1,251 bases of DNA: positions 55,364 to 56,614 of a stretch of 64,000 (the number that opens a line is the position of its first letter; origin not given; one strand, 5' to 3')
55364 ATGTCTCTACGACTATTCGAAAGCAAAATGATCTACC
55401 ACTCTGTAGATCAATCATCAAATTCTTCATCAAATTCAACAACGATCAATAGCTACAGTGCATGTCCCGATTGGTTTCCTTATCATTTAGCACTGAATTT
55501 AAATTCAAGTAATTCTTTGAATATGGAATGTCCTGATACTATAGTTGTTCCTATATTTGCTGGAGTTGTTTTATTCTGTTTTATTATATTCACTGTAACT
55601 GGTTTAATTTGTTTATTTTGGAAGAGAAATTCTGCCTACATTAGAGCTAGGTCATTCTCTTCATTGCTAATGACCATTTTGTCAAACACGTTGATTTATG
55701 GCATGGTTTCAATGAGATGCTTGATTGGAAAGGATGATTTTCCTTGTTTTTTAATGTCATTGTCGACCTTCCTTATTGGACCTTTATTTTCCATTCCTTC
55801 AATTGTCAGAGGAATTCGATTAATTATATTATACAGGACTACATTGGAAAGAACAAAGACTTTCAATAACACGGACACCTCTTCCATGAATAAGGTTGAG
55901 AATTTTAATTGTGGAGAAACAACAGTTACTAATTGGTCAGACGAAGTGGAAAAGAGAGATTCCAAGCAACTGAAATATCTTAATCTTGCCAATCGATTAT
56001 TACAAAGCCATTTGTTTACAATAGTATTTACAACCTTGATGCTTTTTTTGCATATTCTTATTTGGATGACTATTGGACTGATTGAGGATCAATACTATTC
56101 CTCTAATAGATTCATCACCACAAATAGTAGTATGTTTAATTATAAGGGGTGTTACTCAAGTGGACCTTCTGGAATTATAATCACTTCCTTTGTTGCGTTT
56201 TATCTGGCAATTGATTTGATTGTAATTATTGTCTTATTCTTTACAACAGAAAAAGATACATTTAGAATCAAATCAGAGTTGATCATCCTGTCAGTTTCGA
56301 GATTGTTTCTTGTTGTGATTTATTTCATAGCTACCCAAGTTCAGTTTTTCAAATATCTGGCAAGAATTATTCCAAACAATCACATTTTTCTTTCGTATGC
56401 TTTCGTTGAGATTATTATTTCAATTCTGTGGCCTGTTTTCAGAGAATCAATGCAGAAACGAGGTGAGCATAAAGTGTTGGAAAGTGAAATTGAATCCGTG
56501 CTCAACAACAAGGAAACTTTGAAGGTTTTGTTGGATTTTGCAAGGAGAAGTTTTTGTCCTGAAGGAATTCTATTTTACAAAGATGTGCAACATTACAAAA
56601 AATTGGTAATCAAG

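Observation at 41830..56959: Pair of paralogous 7TM-RGS fusion proteins 12 kb apart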

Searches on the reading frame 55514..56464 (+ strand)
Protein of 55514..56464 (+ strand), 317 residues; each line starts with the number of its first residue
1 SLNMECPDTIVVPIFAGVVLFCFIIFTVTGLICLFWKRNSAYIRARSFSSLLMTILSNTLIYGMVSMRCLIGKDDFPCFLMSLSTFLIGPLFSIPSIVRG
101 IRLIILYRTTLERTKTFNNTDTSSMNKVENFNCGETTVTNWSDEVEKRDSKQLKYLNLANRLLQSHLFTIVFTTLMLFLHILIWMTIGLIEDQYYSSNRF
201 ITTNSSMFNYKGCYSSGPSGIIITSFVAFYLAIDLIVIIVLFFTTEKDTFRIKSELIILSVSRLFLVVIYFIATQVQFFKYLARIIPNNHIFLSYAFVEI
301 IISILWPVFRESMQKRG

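Call 57: search_solved_structures(query=A4, max_evalue=10, show_alignments=2)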
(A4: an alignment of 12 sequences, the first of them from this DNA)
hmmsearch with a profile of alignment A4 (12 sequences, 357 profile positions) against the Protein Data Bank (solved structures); distinct sequences matched with E-value up to 10: 0.
